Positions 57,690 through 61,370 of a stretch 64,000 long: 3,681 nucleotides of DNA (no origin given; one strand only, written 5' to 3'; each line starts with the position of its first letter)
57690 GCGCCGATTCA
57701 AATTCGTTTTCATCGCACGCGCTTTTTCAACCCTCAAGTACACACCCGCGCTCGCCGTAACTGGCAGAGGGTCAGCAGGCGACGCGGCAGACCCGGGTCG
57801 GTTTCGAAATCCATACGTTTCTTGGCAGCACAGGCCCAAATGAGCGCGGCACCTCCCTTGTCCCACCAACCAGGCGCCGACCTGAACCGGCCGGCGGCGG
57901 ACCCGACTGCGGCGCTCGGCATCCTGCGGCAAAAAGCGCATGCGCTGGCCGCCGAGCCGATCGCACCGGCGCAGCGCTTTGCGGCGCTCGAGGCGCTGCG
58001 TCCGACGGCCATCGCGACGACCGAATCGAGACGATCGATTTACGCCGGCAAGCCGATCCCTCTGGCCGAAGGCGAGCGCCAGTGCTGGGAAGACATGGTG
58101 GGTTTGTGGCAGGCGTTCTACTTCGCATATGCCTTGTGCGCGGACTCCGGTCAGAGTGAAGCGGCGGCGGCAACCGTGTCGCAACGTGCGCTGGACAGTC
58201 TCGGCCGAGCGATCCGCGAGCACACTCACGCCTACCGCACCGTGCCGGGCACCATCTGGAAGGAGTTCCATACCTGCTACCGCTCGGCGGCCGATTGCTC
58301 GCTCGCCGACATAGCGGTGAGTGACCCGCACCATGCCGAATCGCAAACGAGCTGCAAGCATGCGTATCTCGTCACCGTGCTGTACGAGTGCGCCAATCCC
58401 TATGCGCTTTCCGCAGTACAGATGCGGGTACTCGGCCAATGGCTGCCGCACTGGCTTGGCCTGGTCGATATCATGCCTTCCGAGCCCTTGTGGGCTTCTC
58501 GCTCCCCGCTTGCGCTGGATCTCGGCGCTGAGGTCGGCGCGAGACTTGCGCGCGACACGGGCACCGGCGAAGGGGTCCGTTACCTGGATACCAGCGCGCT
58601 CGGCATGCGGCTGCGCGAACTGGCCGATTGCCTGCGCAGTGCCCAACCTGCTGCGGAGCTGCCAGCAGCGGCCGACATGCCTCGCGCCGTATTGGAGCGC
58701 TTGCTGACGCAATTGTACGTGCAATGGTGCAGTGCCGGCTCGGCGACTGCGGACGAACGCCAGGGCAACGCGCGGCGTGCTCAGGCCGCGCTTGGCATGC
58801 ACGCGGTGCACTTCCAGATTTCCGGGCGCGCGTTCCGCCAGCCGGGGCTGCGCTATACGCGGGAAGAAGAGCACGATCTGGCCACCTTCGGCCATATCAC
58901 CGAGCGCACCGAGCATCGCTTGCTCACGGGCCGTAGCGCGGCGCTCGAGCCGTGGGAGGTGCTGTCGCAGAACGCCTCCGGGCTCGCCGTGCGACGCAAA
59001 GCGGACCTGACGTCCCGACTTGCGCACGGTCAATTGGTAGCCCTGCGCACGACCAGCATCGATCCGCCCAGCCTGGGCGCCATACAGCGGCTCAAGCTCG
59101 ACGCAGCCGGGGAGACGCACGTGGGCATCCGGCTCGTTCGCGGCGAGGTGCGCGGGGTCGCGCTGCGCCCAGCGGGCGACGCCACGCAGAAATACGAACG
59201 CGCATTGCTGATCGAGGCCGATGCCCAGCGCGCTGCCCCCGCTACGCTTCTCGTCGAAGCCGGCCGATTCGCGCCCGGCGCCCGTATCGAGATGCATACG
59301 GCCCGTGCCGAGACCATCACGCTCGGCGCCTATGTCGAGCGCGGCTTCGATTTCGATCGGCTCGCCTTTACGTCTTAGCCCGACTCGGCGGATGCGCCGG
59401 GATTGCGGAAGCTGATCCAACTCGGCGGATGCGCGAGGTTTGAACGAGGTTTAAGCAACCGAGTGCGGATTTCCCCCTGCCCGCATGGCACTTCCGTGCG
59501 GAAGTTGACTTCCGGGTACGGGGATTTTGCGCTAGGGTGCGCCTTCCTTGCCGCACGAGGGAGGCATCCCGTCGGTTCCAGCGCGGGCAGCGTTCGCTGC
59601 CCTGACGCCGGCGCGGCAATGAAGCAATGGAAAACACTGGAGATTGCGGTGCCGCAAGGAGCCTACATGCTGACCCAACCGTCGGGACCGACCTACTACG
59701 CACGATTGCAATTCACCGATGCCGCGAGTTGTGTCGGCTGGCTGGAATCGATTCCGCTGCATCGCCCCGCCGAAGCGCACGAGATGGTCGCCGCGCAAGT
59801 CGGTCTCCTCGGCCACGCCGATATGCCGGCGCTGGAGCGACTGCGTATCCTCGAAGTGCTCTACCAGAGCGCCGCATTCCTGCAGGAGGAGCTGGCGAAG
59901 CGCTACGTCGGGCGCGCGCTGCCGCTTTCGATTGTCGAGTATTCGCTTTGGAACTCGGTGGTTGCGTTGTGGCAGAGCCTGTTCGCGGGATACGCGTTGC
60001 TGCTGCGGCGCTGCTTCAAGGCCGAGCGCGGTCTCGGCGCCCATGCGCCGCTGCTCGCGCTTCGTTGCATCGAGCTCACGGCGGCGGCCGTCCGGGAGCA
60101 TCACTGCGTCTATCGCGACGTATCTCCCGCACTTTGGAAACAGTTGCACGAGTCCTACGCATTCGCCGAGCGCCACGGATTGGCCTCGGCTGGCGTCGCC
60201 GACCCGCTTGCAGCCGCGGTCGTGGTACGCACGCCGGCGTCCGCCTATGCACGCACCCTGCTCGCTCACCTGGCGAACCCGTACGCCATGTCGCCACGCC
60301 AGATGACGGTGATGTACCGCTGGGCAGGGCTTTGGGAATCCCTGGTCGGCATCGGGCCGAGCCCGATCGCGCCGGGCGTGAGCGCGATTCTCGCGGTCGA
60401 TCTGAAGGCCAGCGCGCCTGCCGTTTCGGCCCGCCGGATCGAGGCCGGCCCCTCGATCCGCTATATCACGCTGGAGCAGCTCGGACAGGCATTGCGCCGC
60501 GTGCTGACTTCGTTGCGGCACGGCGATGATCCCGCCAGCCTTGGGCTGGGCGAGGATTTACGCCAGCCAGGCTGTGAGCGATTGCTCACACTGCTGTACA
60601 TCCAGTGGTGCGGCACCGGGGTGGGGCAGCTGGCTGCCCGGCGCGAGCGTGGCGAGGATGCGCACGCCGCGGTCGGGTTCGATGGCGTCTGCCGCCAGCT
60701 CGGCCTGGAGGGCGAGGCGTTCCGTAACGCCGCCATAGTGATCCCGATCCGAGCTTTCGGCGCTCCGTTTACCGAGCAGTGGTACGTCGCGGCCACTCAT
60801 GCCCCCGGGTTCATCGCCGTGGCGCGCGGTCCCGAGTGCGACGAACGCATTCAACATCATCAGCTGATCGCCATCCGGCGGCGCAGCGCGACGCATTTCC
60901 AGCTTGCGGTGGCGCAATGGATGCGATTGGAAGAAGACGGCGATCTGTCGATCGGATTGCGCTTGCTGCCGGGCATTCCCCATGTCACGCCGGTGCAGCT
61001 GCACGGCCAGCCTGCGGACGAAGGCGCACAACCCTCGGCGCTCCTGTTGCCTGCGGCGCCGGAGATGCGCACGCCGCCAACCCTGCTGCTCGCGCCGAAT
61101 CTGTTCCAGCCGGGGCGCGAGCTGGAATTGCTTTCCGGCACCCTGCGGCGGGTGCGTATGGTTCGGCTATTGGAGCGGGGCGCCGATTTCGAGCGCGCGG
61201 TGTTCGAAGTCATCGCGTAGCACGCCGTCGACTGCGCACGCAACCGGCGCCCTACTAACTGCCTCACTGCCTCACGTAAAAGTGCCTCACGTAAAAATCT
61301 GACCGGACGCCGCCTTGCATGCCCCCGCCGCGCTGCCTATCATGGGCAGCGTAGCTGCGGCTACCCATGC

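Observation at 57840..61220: Tandem pair of uncharacterised ~515-aa paralogues with a PilZ-like C-terminus: one motif-bearing, one degenerate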

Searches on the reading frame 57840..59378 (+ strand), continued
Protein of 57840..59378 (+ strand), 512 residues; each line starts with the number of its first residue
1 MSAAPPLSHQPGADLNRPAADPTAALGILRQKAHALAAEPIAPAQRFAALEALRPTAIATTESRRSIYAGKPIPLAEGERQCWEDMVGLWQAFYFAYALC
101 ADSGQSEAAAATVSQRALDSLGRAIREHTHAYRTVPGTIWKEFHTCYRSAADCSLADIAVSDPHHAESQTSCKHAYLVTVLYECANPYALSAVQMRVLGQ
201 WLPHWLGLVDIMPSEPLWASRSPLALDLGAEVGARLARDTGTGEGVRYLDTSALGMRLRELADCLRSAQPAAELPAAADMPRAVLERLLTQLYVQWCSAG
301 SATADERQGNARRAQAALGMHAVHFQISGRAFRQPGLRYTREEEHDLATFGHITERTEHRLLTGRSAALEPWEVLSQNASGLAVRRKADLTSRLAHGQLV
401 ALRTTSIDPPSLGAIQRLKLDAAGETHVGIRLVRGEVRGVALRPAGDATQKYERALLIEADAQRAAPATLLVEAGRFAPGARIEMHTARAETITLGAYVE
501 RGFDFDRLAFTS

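Call 65: find_encoding_contigs(protein=P0065, flank=8000, max_places=1)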
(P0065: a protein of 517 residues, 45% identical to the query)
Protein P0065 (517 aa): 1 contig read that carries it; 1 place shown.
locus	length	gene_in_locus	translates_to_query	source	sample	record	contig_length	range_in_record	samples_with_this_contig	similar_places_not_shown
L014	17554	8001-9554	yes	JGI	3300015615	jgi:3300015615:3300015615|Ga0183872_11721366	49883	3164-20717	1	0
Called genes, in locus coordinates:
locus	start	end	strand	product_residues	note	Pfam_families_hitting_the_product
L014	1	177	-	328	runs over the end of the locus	PF00248:Aldo_ket_red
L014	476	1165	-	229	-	PF01557:FAA_hydrolase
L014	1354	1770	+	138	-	PF09335:VTT_dom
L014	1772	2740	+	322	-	PF00005:ABC_tran, PF08352:oligo_HPY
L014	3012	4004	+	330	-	PF00005:ABC_tran, PF08352:oligo_HPY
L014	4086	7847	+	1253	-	PF12447:DUF3683, PF01565:FAD_binding_4, PF02913:FAD-oxidase_C, PF13183:Fer4_8, PF02754:CCG (weak), PF11880:DUF3400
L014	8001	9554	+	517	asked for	PF27104:FimW_N, PF27125:FimW_C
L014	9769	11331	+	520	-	PF27104:FimW_N, PF27125:FimW_C (weak)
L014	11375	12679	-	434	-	PF11808:PhoR, PF00512:HisKA, PF13581:HATPase_c_2 (weak), PF02518:HATPase_c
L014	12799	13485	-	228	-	PF00072:Response_reg, PF00486:Trans_reg_C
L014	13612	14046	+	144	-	PF06155:GBBH-like_N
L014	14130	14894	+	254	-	PF01209:Ubie_methyltran, PF13489:Methyltransf_23, PF13649:Methyltransf_25, PF13847:Methyltransf_31, PF08241:Methyltransf_11, PF08242:Methyltransf_12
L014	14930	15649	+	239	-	PF21347:DUF3108_like (weak)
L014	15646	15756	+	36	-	-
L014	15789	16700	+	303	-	PF04280:Tim44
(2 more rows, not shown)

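Call 70: search_solved_structures(query=A3, max_evalue=1, show_alignments=2)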
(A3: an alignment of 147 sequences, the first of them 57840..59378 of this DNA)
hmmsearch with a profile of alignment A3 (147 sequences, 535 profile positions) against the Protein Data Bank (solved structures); distinct sequences matched with E-value up to 1: 3.
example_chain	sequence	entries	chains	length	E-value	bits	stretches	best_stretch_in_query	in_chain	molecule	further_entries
9dm3_A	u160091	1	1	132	0.011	17.3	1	88-168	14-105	naphthalenediimide binding protein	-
5i8l_A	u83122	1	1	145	0.047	15.3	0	96-183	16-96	Lysozyme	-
8g9k_A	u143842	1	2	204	0.57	11.7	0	217-289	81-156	THR2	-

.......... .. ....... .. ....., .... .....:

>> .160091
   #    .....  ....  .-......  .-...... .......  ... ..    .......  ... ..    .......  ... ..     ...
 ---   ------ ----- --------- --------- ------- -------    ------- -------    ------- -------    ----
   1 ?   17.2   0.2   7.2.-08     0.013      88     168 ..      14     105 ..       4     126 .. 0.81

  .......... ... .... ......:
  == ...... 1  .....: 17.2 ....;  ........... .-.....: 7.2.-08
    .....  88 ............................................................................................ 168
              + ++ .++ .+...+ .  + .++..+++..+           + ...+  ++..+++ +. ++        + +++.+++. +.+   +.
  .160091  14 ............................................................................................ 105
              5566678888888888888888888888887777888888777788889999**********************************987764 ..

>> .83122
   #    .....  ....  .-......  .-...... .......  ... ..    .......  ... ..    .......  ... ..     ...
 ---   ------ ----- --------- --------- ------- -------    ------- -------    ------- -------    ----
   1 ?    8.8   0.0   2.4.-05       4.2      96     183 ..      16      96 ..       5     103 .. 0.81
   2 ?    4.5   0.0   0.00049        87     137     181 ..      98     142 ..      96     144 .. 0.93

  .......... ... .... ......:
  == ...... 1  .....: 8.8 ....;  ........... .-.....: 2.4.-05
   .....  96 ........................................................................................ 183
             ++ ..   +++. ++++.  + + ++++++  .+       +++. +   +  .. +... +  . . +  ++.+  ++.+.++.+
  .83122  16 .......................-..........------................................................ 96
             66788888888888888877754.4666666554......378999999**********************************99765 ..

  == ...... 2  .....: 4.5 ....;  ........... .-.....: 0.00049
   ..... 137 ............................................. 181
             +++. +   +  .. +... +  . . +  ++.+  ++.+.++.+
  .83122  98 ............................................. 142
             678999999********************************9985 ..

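Call 74: find_encoding_contigs(protein=P0274, flank=5000, max_places=1)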
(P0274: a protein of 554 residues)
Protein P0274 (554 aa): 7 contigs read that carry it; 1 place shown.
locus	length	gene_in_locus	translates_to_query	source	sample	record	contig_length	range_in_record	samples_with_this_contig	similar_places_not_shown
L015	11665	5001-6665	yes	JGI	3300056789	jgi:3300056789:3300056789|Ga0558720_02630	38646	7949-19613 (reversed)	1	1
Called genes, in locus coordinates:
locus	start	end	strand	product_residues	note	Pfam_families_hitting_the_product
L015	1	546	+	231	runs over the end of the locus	-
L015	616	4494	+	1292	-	PF12447:DUF3683, PF01565:FAD_binding_4, PF02913:FAD-oxidase_C, PF13183:Fer4_8, PF02754:CCG (weak), PF11880:DUF3400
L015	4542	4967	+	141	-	PF01230:HIT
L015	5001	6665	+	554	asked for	PF27104:FimW_N, PF27125:FimW_C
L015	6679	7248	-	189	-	PF00255:GSHPx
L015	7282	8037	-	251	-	PF01427:Peptidase_M15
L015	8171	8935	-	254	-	PF00561:Abhydrolase_1, PF12146:Hydrolase_4, PF12697:Abhydrolase_6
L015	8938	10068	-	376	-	PF13439:Glyco_transf_4, PF13579:Glyco_trans_4_4, PF00534:Glycos_transf_1, PF13692:Glyco_trans_1_4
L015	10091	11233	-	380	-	PF13439:Glyco_transf_4, PF20706:GT4-conflict, PF00534:Glycos_transf_1, PF13692:Glyco_trans_1_4, PF13524:Glyco_trans_1_2 (weak)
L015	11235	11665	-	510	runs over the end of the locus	PF20706:GT4-conflict (weak), PF00534:Glycos_transf_1, PF13692:Glyco_trans_1_4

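Call 75: find_encoding_contigs(protein=P0191, flank=5000, max_places=1)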
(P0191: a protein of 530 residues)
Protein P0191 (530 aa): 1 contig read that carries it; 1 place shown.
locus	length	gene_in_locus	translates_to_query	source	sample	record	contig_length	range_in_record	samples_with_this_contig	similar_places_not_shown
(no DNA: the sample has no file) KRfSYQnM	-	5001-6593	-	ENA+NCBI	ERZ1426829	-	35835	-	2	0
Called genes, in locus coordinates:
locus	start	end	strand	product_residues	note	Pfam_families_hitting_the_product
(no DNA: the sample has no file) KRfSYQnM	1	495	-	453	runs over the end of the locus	PF01554:MatE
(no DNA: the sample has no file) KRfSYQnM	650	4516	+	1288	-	PF12447:DUF3683, PF01565:FAD_binding_4, PF02913:FAD-oxidase_C, PF13183:Fer4_8 (weak), PF02754:CCG (weak), PF11880:DUF3400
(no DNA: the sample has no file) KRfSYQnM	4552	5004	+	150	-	PF01230:HIT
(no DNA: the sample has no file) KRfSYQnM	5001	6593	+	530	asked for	PF27104:FimW_N, PF27125:FimW_C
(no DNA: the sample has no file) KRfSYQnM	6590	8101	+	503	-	PF27104:FimW_N, PF27125:FimW_C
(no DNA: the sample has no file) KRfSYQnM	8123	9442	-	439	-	PF11808:PhoR, PF00512:HisKA, PF02518:HATPase_c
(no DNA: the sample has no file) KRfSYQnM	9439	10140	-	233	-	PF00072:Response_reg, PF00486:Trans_reg_C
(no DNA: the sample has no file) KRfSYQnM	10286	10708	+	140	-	PF06155:GBBH-like_N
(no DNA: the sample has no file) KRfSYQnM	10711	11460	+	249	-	PF01209:Ubie_methyltran, PF13489:Methyltransf_23, PF13847:Methyltransf_31, PF08241:Methyltransf_11, PF08242:Methyltransf_12, PF13649:Methyltransf_25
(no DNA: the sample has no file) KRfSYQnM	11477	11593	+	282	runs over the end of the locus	PF04280:Tim44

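Call 76: find_encoding_contigs(protein=P0270, flank=5000, max_places=1)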
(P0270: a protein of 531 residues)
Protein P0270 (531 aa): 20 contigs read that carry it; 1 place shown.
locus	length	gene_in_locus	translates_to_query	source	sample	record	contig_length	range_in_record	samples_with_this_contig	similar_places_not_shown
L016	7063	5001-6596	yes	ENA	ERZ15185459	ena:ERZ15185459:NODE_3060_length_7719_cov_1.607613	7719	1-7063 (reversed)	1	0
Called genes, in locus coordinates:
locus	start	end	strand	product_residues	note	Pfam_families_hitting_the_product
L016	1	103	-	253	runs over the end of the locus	?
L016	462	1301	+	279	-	PF00730:HhH-GPD, PF00633:HHH (weak), PF14815:NUDIX_4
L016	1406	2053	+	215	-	PF00753:Lactamase_B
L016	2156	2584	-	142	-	PF01741:MscL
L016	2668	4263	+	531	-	PF05359:DUF748, PF05170:AsmA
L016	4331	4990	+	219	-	PF00484:Pro_CA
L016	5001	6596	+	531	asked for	PF27104:FimW_N, PF27125:FimW_C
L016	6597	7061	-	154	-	?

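Call 79: find_related_loci(query=A1, collection=metagenome_contigs, flank=3500)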
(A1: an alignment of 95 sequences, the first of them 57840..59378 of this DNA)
Query A1 (512 aa) in metagenome_contigs; peptide patterns used: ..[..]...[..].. (x = any residue, [..] = any of these).
33 stretches matched a pattern; 9 encode a relative of the query (tblastn E <= 1e-3); 9 distinct loci.
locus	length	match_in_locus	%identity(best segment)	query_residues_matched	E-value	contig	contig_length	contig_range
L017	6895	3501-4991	55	9-510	6e-176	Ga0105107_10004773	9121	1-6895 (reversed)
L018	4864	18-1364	56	64-510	2e-164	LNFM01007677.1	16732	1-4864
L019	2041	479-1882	54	45-511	1e-174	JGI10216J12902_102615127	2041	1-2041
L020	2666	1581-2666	57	6-365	5e-130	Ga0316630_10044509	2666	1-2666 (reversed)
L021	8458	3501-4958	53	24-508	9e-160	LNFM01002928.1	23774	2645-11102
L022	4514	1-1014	54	175-511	8e-112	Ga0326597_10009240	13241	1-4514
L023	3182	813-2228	37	45-507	4e-81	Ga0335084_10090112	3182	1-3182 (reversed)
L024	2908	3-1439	31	18-510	1e-48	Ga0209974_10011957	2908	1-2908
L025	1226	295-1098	33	224-510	7e-30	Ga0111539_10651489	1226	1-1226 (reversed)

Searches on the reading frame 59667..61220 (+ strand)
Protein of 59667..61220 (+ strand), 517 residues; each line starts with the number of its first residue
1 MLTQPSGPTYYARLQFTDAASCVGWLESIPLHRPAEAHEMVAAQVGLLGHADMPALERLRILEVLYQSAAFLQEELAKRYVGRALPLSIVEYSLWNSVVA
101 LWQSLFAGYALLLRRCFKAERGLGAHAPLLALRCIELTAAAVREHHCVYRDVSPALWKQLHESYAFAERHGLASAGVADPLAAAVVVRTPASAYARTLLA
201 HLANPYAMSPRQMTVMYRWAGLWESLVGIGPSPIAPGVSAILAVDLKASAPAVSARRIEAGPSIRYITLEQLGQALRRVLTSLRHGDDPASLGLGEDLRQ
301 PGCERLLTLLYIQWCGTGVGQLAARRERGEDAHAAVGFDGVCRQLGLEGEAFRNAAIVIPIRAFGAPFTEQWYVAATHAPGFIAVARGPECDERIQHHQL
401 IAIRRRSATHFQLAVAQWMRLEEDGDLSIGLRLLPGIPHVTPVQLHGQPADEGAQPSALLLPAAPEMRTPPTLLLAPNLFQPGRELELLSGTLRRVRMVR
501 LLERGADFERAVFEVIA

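Call 3: search_protein_families(library=pfam, proteins=[window:59667-61220:+], max_evalue=1)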
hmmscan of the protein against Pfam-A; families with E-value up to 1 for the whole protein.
window:59667-61220:+ (517 aa): 0 families

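Call 4: search_protein_families(library=ncbifam, proteins=[window:59667-61220:+], max_evalue=1)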
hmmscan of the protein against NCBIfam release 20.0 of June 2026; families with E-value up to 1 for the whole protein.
window:59667-61220:+ (517 aa): 0 families

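Call 8: search_solved_structures(query=window:59667-61220:+, max_evalue=10)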
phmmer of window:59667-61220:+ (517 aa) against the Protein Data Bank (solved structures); distinct sequences matched with E-value up to 10: 0.

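Call 9: find_homologous_proteins(query=window:59667-61220:+)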
Query window:59667-61220:+ (517 aa): 62 proteins with E <= 0.001 among 8000 candidates.
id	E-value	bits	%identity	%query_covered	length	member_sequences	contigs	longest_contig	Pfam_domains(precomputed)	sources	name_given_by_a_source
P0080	0.0e+0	1117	97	100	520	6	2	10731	PF27125.1,PF27104.1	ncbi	ncbi:MAG: hypothetical protein ACREUX_22865 [Burkholderiales bacterium]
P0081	5.1e-292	987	86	100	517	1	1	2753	PF27125.1,PF27104.1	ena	-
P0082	8.4e-291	983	86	100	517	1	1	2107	PF27125.1,PF27104.1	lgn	-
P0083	2.2e-290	982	86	100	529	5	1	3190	PF27125.1,PF27104.1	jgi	jgi:hypothetical protein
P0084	2.5e-260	883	76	100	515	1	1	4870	PF27125.1,PF27104.1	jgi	jgi:cyclic-di-GMP-binding protein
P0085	1.9e-253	860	75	100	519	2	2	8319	PF27125.1,PF27104.1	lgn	-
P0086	7.7e-253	858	74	100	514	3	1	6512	PF27125.1,PF27104.1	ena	-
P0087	9.4e-249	845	73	100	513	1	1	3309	PF27125.1,PF27104.1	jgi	jgi:hypothetical protein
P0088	3.8e-245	833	72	99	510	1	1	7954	PF27125.1,PF27104.1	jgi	jgi:hypothetical protein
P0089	2.4e-228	777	68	100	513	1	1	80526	PF27125.1,PF27104.1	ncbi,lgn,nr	ncbi:MAG: hypothetical protein IT531_23970 [Burkholderiales bacterium]|nr:hypothetical protein [Burk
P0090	2.7e-227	774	68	100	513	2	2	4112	PF27125.1,PF27104.1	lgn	-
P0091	2.0e-217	741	65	100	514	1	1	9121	PF27125.1,PF27104.1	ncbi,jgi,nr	ncbi:MAG: hypothetical protein EHM59_06620 [Betaproteobacteria bacterium]|nr:MAG: hypothetical prote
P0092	9.6e-208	709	64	100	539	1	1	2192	PF27125.1,PF27104.1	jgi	jgi:hypothetical protein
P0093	4.5e-207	707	64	100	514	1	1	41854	PF27125.1,PF27104.1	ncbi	-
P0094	1.8e-206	705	62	100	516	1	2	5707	PF27125.1,PF27104.1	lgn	-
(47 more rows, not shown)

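Call 36: predict_structure(alignment_id=A2)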
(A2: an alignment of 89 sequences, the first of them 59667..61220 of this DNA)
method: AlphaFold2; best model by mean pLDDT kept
length: 517 residues; sequences in the alignment: 89
mean_pLDDT: 91.6   pTM: 0.91
mean pLDDT of the five models: 91.6, 91.5, 90.3, 90.1, 89.5
residues with pLDDT >= 90: 418; 70-90: 63; 50-70: 28; < 50: 8
segments of 3 or more residues with pLDDT < 50: 1-3, 362-364
pLDDT, mean of each block of 10 residues (from residue 1): 61 95 97 96 96 96 97 96 96 98 98 94 94 98 97 97 98 94 83 98 95 96 95 76 95 92 95 97 97 94 94 79 73 96 92 62 66 89 93 94 96 96 95 96 87 84 93 96 93 89 96 94
secondary structure, 60 per line:
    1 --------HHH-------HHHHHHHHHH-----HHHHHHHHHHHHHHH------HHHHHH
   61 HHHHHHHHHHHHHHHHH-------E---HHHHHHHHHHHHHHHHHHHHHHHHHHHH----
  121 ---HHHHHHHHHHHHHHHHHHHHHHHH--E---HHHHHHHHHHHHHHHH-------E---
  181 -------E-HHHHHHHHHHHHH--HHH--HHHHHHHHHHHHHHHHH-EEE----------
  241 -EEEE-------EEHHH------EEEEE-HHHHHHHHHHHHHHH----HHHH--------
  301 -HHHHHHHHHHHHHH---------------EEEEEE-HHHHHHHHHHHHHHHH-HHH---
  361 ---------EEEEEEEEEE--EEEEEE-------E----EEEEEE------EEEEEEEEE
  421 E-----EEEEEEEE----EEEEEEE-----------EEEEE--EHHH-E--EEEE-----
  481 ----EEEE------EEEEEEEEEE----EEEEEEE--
elements in order: H19-28 H34-48 H55-77 H89-116 H124-147 H154-169 H190-202 H210-226 E228-230 E242-245 E264-268 H270-284 H289-292 H302-315 E331-336 H338-353 E370-379 E382-387 E400-405 E412-421 E427-434 E439-445 E457-461 E472-475 E485-488 E495-504 E509-515
